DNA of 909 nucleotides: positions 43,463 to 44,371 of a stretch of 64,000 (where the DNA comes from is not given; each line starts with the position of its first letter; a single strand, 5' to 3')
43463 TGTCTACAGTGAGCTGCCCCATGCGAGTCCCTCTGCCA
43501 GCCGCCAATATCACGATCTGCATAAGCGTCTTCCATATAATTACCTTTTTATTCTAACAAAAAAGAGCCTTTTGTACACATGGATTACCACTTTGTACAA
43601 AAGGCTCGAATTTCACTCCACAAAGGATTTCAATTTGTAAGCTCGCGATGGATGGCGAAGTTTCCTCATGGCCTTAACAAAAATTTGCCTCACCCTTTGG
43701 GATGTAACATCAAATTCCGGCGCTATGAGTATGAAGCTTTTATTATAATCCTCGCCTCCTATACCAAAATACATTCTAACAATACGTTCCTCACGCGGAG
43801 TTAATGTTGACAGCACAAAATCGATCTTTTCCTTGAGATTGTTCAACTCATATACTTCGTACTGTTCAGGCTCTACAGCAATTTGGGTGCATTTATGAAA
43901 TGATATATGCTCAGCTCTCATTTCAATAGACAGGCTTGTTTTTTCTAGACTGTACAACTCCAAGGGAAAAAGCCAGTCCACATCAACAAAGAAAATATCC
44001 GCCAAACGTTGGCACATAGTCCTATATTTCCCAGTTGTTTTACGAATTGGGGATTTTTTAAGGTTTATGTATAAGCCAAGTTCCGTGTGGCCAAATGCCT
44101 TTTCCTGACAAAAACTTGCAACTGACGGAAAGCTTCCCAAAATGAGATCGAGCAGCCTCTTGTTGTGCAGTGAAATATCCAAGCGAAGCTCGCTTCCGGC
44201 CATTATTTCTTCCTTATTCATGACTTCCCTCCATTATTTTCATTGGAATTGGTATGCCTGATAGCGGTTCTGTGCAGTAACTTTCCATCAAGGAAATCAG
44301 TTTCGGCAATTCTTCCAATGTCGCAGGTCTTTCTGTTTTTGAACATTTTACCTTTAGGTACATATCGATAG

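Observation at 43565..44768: Self-contained two-gene regulatory module: XRE-type HTH protein plus a protein with only sigma-70 region 4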

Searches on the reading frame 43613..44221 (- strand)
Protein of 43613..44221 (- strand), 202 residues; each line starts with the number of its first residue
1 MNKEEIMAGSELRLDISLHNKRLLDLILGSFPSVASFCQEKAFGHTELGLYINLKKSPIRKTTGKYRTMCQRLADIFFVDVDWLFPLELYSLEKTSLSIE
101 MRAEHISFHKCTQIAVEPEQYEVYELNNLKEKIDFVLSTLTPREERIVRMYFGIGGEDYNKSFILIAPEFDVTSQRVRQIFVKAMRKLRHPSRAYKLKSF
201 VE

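Call 3: search_protein_families(library=pfam, proteins=[window:43613-44221:-], max_evalue=1)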
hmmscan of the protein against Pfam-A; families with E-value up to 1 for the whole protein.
window:43613-44221:- (202 aa): 1 family
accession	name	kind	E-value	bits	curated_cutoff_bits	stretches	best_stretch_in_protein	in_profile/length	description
PF04545.22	Sigma70_r4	-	1.7e-10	40.7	24.1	1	136-190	1-50/50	Sigma-70, region 4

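Call 4: search_protein_families(library=ncbifam, proteins=[window:43613-44221:-], max_evalue=1)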
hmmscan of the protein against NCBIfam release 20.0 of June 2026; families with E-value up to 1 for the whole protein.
window:43613-44221:- (202 aa): 31 families (the best 25 are shown)
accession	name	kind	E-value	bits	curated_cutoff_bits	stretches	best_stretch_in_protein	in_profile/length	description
NF004208.0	PRK05658.1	equivalog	7.6e-23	81.3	555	1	127-202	556-630/631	RNA polymerase sigma factor RpoD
NF041931.2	MzaA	equivalog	7.3e-19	68.1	800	1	115-202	632-715/726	MZA anti-phage system associated sigma-70 family RNA polymerase sigma factor MzaA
NF006666.0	PRK09210.1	equivalog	2.3e-18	66.7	572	1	113-202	284-370/370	RNA polymerase sigma factor RpoD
TIGR02393.1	RpoD_Cterm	equivalog_domain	1.1e-16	61.2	354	1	118-201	155-237/238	RNA polymerase sigma factor RpoD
NF005643.0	PRK07406.1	equivalog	1.4e-14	54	500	1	126-201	322-396/397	RNA polymerase sigma factor RpoD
NF004561.0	PRK05901.1-3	equivalog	3.2e-14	52.9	582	1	126-201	462-536/537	RNA polymerase sigma factor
NF004566.0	PRK05901.2-4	equivalog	1e-12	48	531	1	115-202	358-444/448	RNA polymerase sigma factor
NF004564.0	PRK05901.2-2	equivalog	1.9e-12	46.6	617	1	100-201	393-493/500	RNA polymerase sigma factor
NF004562.0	PRK05901.1-4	equivalog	2e-12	46.4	779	1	123-201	476-553/571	RNA polymerase sigma factor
NF005785.0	PRK07598.1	equivalog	6.8e-11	41.6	554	1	117-202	330-412/415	RNA polymerase sigma factor SigC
NF004560.0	PRK05901.1-1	equivalog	2.9e-10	39.9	711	1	129-200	444-514/516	RNA polymerase sigma factor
NF005920.0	PRK07921.1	subfamily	4e-10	39.2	464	1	128-200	255-326/328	RNA polymerase sigma factor SigB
TIGR02997.1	Sig70-cyanoRpoD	subfamily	3.2e-09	36.5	384.5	1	122-189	232-298/298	RNA polymerase sigma factor, RpoD/SigA family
TIGR02937.1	sigma70-ECF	superfamily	4.8e-08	32.8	42.9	1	113-190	91-163/165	sigma-70 family RNA polymerase sigma factor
NF004565.0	PRK05901.2-3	equivalog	1.1e-07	31.1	484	1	127-201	419-499/501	RNA polymerase sigma factor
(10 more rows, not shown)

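Call 7: find_homologous_proteins(query=window:43613-44221:-)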
Query window:43613-44221:- (202 aa): 2078 proteins with E <= 0.001 among 2342 candidates; the best 120 are listed.
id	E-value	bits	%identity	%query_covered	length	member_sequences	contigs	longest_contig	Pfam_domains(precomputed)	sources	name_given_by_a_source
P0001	6.0e-129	446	100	100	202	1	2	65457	PF04545.23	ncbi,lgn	ncbi:MAG TPA: sigma factor-like helix-turn-helix DNA-binding protein [Patescibacteria group bacteriu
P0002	7.7e-29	119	38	95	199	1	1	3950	PF04545.23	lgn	-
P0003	1.2e-21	96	34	97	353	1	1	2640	PF04545.23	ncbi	-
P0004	2.3e-19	88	36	93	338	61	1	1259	PF04545.23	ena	-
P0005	7.9e-19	86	36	93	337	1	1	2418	PF04545.23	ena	-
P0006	1.9e-18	85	34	80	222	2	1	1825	PF04545.23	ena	-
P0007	5.1e-18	84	35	92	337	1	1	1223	PF04545.23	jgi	-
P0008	5.3e-18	84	35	92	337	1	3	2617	PF04545.23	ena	-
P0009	5.6e-18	84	35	93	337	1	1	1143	PF04545.23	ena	-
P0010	5.6e-18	84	35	93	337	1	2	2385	PF04545.23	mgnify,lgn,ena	mgnify:FL=1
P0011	5.6e-18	84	35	93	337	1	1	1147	PF04545.23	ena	-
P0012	6.3e-18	83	32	94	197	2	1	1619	PF04545.23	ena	-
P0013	7.7e-18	83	35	93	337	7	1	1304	PF04545.23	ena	-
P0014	2.1e-17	82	35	93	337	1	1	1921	PF04545.23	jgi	-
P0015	2.1e-17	82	35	93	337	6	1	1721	PF04545.23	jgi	-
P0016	2.1e-17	82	30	95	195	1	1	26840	PF04545.23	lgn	-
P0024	7.0e-17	80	33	85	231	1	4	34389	PF04545.23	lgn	-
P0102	8.8e-15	73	54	38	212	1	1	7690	PF01381.29,PF04545.23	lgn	-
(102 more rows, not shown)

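Call 10: find_encoding_contigs(protein=P0002, flank=4000, max_places=3)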
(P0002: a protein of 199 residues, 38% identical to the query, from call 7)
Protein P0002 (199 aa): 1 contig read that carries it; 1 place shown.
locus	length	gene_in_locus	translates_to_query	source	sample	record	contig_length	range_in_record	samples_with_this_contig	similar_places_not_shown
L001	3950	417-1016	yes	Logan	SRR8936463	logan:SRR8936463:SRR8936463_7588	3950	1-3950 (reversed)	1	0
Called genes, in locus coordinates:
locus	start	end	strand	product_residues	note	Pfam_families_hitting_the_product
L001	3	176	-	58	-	?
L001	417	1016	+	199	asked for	PF04545:Sigma70_r4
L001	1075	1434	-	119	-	PF08378:NERD (weak), PF02021:UPF0102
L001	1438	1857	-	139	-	-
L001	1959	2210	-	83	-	-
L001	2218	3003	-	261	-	PF01978:TrmB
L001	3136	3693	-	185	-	PF01209:Ubie_methyltran, PF13847:Methyltransf_31, PF08241:Methyltransf_11, PF13649:Methyltransf_25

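Call 11: find_encoding_contigs(protein=P0016, flank=6000, max_places=3)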
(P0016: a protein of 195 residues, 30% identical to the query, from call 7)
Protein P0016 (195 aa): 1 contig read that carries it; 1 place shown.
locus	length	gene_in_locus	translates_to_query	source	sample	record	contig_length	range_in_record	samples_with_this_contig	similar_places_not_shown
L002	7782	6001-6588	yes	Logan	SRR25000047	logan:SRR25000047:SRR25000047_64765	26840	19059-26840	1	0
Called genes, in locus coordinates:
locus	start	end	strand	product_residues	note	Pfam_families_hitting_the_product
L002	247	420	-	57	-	-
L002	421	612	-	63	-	-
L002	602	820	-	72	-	-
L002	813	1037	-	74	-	-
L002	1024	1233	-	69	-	-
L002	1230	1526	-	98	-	-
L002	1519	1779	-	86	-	-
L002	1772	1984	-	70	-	-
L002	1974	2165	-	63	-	-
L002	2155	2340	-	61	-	PF14549:P22_Cro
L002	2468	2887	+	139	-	-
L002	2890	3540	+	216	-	PF13392:HNH_3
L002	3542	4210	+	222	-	-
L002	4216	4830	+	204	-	-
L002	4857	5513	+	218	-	-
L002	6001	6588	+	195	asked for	PF04545:Sigma70_r4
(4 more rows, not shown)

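Call 13: find_encoding_contigs(protein=P0024, flank=7000, max_places=3)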
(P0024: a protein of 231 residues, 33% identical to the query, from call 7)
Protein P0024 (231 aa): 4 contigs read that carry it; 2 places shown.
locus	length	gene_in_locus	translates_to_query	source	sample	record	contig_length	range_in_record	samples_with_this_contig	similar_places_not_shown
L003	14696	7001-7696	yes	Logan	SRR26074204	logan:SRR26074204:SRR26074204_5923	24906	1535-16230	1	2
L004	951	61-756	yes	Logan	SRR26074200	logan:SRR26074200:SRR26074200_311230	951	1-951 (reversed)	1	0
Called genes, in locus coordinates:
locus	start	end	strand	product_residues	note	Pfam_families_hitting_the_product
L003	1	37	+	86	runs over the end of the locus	PF08279:HTH_11 (weak)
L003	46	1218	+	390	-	PF00534:Glycos_transf_1, PF13692:Glyco_trans_1_4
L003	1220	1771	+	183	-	-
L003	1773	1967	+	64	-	-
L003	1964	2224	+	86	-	-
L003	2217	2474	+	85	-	-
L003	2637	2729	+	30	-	-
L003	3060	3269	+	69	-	-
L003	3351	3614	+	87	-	-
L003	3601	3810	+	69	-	-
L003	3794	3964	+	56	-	-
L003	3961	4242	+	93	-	-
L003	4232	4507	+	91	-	-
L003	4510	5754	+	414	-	-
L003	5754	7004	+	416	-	-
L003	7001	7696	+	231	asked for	PF04545:Sigma70_r4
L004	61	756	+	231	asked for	PF04545:Sigma70_r4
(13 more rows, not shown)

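Call 14: find_encoding_contigs(protein=P0102, flank=5000, max_places=3)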
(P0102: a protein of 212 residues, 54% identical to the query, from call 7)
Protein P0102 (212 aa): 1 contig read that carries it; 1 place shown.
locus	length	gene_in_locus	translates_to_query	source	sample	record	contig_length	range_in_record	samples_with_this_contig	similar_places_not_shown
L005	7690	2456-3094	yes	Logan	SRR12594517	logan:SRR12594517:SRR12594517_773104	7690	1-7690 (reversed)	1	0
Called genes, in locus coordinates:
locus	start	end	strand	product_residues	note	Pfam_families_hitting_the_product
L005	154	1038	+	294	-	-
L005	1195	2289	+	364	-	PF01841:Transglut_core (weak)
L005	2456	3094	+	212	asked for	PF01381:HTH_3, PF04545:Sigma70_r4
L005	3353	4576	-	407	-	PF00270:DEAD, PF04851:ResIII, PF00271:Helicase_C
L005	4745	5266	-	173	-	PF00254:FKBP_C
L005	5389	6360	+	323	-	PF01916:DS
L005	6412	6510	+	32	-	-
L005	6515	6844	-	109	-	-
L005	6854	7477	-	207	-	-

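Call 18: search_dna_similar(query=window:43613-44221:-, collection=phages, mode=protein, max_evalue=0.001, max_rows=30)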
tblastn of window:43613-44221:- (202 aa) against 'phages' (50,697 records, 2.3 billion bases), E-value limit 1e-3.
Records with a match: 29; places in all: 29; records where one place covers at least 80% of the query: 0.
Best place of each record, by identity: <60% 29.
By first word of the organism name: Bacteriophage 15; Klebsiella 4; Listeria 2; Enterococcus 2; Acinetobacter 2; Staphylococcus 1; Escherichia 1; Salmonella 1; Microcystis 1.
By host as written in the record: - 18; Listeria monocytogenes 2; Klebsiella pneumoniae ST147-VIM1 2; Klebsiella pneumoniae ST13-OXA48 2; Enterococcus faecalis 1; Staphylococcus aureus 1; Escherichia coli O157:H7 ATCC 43895 1; Homo sapiens 1; and 1 more.
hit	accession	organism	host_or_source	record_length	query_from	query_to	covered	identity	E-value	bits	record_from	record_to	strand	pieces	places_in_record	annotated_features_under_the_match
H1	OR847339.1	Listeria phage LM 4-11-1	Listeria monocytogenes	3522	113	202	45%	45.6%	7e-15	78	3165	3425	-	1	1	record has no annotation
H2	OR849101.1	Listeria phage LM 4-14-1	Listeria monocytogenes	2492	113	202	45%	45.6%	7e-15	77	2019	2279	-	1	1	record has no annotation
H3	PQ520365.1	Enterococcus phage IME_EF3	-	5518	113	202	45%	45.6%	9e-15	77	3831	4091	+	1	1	record has no annotation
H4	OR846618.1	Enterococcus phage Efs 1-1-1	Enterococcus faecalis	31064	113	202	45%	45.6%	1e-14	77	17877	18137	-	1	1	record has no annotation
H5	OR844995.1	Staphylococcus phage SA 1306 Kay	Staphylococcus aureus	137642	105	202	49%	41.8%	7e-14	75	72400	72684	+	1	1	record has no annotation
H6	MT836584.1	Bacteriophage sp.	human fecal samples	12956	129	202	37%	53.3%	8e-15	77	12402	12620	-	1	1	record has no annotation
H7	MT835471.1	Bacteriophage sp.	human fecal samples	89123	129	202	37%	52.0%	5e-15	78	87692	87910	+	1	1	record has no annotation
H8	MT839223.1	Bacteriophage sp.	human fecal samples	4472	118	202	42%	44.8%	4e-13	73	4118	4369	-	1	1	record has no annotation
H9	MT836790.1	Bacteriophage sp.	human fecal samples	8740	118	202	42%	44.2%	2e-11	68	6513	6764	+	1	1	record has no annotation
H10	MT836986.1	Bacteriophage sp.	human fecal samples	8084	129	202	37%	49.3%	8e-13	72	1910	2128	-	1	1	record has no annotation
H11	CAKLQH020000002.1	Acinetobacter phage MD-2021a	not known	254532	128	202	37%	48.1%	3e-11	67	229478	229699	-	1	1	rpoD: RNA polymerase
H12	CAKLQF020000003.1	Acinetobacter phage MD-2021a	not known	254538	128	202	37%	48.1%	3e-11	67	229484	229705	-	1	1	rpoD: RNA polymerase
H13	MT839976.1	Bacteriophage sp.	human fecal samples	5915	129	202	37%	47.3%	9e-13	72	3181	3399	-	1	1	record has no annotation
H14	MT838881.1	Bacteriophage sp.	human fecal samples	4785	129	202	37%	46.7%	8e-13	72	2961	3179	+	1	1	record has no annotation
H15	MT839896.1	Bacteriophage sp.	human fecal samples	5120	129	202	37%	46.7%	1e-11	68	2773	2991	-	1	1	record has no annotation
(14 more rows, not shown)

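Call 26: predict_structure(alignment_id=A1)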
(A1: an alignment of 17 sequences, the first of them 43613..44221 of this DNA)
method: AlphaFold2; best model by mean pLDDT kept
length: 202 residues; sequences in the alignment: 17
mean_pLDDT: 85.9   pTM: 0.56
mean pLDDT of the five models: 85.9, 85.3, 84.2, 83.3, 82.8
residues with pLDDT >= 90: 113; 70-90: 61; 50-70: 27; < 50: 1
segments of 3 or more residues with pLDDT < 50: none
pLDDT, mean of each block of 10 residues (from residue 1): 61 83 91 94 95 94 95 94 91 82 68 57 79 90 96 85 95 98 95 79 55
secondary structure, 60 per line:
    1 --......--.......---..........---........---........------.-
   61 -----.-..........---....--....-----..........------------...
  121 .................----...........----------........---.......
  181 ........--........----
elements in order: H3-8 E11-17 H21-30 H34-41 H45-52 H68-77 H81-84 H87-90 E96-102 H118-137 H142-152 H163-170 H174-188 H191-198

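Call 31: search_protein_families(library=phrogs, proteins=[window:43613-44221:-, P0016, P0024, P0004], max_evalue=0.01)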
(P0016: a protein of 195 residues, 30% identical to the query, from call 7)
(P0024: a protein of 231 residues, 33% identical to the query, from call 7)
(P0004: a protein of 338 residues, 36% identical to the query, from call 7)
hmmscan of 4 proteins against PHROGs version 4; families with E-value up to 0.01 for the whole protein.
window:43613-44221:- (202 aa): 3 families
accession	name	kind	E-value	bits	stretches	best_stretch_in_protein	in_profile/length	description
phrog_351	-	transcription regulation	5e-15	56.2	1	123-200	659-735/928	RNA polymerase sigma factor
phrog_11306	-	unknown function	0.0017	19.4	1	162-193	2-33/63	-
phrog_36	-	transcription regulation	0.0022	18.6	1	120-188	120-183/220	transcriptional regulator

P0016 (195 aa): 4 families
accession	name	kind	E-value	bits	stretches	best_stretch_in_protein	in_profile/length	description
phrog_351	-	transcription regulation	6.9e-22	78.9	1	96-194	613-735/928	RNA polymerase sigma factor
phrog_36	-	transcription regulation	0.0018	18.9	1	122-183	127-184/220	transcriptional regulator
phrog_18494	-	unknown function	0.0082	17.5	0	91-142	28-78/99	-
phrog_1740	-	transcription regulation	0.0098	15.4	0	118-183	152-213/567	RNA polymerase sigma factor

P0024 (231 aa): 1 family
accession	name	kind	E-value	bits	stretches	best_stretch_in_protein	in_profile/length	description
phrog_351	-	transcription regulation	2.2e-12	47.4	1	147-219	659-730/928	RNA polymerase sigma factor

P0004 (338 aa): 1 family
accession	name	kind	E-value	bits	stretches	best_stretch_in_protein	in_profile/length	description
phrog_351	-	transcription regulation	5.9e-17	62.5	1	37-236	573-765/928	RNA polymerase sigma factor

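Call 32: find_related_loci(query=A1, collection=viral_contigs, flank=6000)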
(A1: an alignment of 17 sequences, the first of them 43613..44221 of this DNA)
Query A1 (202 aa) in viral_contigs; peptide patterns used: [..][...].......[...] (x = any residue, [..] = any of these).
380 stretches matched a pattern; 349 encode a relative of the query (tblastn E <= 1e-3); the best 80 are kept; 80 distinct loci.
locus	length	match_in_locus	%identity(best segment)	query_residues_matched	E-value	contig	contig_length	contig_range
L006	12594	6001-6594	34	8-201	3e-28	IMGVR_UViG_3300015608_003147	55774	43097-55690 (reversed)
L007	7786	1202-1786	33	10-202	2e-26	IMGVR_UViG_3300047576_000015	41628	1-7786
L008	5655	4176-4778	34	10-201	4e-26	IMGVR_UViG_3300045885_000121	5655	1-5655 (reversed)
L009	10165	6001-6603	34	10-201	5e-26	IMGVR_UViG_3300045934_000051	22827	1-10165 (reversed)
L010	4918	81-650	33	5-193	2e-24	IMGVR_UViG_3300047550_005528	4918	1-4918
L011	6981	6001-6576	30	10-200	4e-24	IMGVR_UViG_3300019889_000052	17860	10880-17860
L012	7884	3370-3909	34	13-198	6e-24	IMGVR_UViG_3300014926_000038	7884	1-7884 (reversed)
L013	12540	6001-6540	35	13-198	9e-23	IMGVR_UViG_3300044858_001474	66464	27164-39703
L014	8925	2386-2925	35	13-198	9e-23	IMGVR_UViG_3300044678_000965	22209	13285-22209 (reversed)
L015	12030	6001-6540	35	13-198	9e-23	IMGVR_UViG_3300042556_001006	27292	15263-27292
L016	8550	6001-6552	30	10-197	3e-21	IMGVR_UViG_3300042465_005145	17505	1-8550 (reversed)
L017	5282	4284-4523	55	122-202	4e-21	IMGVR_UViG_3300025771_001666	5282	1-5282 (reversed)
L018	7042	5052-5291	55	122-202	4e-21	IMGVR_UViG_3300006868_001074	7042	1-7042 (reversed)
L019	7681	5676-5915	55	122-202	7e-21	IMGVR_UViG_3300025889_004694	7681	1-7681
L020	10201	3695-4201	36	35-197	1e-20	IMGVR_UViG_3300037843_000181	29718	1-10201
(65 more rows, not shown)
